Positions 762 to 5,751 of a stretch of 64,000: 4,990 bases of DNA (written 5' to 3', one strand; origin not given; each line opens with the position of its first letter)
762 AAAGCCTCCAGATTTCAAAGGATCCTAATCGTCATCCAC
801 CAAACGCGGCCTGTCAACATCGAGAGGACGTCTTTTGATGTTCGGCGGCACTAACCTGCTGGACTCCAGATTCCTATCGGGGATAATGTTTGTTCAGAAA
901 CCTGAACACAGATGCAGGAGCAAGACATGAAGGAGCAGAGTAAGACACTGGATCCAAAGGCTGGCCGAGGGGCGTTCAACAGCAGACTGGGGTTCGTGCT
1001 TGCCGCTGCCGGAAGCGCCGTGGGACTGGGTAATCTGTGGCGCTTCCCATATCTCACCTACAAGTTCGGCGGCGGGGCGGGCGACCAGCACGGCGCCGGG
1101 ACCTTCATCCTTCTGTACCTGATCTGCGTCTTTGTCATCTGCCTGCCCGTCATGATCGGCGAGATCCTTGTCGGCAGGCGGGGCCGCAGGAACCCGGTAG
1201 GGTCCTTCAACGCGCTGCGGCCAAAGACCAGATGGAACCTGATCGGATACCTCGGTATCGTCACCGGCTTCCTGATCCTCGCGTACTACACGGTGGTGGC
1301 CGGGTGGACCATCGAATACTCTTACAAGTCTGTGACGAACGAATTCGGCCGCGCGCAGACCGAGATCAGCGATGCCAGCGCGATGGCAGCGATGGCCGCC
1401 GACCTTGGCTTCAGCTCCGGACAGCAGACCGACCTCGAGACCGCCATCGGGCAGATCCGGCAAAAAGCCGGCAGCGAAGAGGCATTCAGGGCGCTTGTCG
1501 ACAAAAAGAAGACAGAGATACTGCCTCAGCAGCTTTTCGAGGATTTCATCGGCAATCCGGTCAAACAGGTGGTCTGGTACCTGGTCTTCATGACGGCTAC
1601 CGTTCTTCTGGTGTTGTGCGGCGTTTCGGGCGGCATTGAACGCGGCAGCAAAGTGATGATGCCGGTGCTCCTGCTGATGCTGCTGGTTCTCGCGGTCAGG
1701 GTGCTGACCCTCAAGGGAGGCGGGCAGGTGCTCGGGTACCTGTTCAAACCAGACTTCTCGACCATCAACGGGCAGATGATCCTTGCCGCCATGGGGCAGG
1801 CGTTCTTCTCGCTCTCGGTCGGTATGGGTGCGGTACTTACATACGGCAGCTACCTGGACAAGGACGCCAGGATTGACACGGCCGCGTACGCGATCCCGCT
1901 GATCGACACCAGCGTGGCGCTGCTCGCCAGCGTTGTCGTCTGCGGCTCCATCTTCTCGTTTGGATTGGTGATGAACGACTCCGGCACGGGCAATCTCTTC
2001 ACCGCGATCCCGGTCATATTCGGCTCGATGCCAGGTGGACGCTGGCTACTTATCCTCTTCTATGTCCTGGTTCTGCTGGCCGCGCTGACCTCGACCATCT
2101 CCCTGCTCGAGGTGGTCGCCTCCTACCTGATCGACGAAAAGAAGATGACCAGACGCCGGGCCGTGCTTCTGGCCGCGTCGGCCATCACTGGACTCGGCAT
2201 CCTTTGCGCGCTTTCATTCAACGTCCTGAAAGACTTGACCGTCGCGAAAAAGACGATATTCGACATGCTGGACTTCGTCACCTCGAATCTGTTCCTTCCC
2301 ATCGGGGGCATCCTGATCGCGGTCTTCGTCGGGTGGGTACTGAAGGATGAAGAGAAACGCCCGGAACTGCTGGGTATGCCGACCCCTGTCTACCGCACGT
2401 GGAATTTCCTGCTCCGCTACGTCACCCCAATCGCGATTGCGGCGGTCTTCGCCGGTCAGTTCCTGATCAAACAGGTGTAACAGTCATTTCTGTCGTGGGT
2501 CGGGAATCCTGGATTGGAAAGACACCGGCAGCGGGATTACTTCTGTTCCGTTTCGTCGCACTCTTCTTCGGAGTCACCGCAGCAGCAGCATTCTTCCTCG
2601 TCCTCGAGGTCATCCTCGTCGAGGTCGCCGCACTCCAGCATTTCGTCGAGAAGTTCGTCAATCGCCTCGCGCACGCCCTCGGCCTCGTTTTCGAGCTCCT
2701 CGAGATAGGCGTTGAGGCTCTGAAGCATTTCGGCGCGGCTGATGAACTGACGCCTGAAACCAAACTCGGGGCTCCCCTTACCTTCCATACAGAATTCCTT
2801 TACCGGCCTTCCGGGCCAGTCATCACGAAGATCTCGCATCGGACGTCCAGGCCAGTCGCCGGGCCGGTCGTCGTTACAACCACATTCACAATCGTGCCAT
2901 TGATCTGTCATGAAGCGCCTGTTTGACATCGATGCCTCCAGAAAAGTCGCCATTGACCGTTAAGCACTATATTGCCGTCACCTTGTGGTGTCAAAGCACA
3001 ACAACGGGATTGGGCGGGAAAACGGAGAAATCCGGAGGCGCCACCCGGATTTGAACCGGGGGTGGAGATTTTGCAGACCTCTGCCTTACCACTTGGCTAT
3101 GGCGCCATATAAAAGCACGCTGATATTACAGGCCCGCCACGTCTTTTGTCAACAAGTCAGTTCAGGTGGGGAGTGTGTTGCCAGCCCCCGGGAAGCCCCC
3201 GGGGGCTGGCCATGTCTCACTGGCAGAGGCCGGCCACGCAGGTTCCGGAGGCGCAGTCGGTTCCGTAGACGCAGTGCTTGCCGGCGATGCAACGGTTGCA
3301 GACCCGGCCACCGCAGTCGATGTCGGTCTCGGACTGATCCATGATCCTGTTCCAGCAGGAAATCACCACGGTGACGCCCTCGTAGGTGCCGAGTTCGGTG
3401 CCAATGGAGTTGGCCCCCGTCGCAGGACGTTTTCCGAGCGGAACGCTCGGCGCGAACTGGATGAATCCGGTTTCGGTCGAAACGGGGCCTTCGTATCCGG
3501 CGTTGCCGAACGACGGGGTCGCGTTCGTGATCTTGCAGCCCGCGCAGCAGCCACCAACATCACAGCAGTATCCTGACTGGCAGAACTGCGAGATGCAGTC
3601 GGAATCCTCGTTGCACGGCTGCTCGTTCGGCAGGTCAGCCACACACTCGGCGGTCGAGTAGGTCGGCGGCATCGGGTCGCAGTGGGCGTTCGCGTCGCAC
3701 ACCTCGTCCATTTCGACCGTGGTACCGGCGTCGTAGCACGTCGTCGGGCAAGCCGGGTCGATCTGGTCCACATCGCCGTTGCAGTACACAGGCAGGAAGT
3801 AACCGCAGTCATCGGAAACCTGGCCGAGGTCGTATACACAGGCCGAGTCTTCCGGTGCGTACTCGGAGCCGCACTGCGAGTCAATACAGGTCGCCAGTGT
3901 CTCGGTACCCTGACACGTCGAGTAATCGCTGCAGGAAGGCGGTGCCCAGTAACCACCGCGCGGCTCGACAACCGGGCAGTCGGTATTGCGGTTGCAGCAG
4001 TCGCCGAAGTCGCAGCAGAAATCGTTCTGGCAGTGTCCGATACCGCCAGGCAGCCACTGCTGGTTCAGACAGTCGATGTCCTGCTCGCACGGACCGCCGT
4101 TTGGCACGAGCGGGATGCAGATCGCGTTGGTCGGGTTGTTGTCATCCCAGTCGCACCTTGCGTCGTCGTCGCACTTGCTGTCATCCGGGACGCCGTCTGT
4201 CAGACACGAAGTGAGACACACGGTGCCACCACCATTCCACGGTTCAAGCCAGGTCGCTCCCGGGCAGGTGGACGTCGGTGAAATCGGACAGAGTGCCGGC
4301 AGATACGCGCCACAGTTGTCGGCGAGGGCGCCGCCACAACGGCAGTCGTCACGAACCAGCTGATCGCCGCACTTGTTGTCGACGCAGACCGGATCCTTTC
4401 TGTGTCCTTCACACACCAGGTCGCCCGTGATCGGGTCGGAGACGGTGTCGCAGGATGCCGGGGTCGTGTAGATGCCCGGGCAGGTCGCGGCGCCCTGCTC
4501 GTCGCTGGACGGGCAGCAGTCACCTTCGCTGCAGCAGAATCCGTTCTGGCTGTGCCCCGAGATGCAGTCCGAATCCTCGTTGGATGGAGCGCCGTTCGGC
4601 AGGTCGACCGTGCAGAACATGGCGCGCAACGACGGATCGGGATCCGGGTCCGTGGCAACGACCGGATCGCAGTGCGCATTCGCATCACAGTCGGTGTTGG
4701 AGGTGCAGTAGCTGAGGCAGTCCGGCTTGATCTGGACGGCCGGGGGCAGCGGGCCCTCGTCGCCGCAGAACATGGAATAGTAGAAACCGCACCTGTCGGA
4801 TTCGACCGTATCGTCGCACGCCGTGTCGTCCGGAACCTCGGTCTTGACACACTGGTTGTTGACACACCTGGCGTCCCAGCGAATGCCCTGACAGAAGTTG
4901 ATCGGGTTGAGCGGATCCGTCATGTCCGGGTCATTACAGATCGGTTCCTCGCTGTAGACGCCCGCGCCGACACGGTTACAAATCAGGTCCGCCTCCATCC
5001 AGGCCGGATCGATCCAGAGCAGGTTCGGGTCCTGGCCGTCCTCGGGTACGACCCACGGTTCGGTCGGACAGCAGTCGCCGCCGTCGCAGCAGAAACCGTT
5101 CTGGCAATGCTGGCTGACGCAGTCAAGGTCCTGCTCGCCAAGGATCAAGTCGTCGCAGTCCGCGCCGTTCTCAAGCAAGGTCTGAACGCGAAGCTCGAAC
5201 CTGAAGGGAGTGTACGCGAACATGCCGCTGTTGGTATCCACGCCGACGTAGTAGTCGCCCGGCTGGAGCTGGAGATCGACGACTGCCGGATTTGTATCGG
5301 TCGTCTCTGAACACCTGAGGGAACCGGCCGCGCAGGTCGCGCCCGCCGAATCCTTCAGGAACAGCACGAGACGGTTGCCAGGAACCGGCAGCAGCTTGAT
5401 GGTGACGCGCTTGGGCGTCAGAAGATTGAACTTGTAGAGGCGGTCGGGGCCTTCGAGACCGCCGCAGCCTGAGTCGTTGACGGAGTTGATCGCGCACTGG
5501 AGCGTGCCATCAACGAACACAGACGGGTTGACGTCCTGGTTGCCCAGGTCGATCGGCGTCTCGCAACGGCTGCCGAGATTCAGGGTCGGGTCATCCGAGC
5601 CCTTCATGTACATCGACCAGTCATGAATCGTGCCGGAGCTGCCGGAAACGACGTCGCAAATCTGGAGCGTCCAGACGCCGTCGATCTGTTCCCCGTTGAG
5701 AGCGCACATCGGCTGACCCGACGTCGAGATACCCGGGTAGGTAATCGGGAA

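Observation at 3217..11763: Giant 2,848-aa cysteine-dense mosaic lipoprotein with no recognisable catalytic domain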

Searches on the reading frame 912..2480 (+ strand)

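Call 18: search_protein_families(library=pfam, proteins=[window:912-2480:+], max_evalue=0.001)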
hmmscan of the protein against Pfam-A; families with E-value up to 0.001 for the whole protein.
window:912-2480:+ (522 aa): 1 family
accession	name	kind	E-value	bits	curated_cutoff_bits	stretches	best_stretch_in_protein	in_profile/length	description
PF00209.24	SNF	-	7e-57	193.7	27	1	19-515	1-479/524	Sodium:neurotransmitter symporter family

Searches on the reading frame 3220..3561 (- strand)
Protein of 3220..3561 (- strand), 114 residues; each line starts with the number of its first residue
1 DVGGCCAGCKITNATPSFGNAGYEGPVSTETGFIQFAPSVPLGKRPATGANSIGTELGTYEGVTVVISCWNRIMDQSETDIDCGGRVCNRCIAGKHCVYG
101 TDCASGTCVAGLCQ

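Call 9: search_protein_families(library=pfam, proteins=[window:3220-3561:-], max_evalue=10)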
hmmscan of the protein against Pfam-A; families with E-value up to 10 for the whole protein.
seq(114 aa): 0 families

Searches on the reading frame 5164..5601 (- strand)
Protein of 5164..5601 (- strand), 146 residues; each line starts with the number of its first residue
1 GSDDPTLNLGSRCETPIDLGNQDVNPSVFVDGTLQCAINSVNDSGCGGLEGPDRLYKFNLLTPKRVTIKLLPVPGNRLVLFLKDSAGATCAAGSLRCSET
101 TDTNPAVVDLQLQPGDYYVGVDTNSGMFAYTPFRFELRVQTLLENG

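Call 9: search_protein_families(library=pfam, proteins=[window:5164-5601:-], max_evalue=10)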
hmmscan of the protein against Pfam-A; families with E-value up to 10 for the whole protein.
seq(146 aa): 1 family
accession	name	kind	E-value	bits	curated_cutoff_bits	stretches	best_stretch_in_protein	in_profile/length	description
PF04151.21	PPC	-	0.00073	20.8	25.9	1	55-122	4-69/70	Bacterial pre-peptidase C-terminal domain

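Call 69: search_protein_families(library=pfam, alignment_id=A6, max_evalue=0.01)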
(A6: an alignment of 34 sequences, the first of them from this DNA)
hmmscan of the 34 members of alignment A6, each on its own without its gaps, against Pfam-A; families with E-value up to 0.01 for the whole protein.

A. member 1, seq(140 aa): 1 family
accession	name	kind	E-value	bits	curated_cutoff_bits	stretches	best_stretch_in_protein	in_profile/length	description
PF04151.21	PPC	-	0.00067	20.9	25.9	1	54-121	4-69/70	Bacterial pre-peptidase C-terminal domain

B. families by the number of members that match (of 34 scanned): 2 families
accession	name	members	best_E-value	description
PF04151.21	PPC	2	0.00067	Bacterial pre-peptidase C-terminal domain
PF10342.15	Kre9_KNH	1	0.0083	Kre9/KNH-like N-terminal Ig-like domain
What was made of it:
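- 5179..5598 (-): PPC-like segment (aa 2056-2195), below threshold. Only 2 of 9 family members reach E<=0.01 (calls 9, 69).
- On MAM domain (PF00629): No hit at E<=10 for aa 515-705 (call 9) or at E<=0.01 in the jelly-roll segments of this protein and 8 homologues (call 69).
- Checked: Only 2 of 9 family members (this protein and 8 homologues) reach E<=0.01 (calls 9, 69). MAM: no Pfam hit in this protein or in 8 homologues (calls 9, 69).
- Tried and rejected: Tested in this protein and 8 homologues and not supported (call 69).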
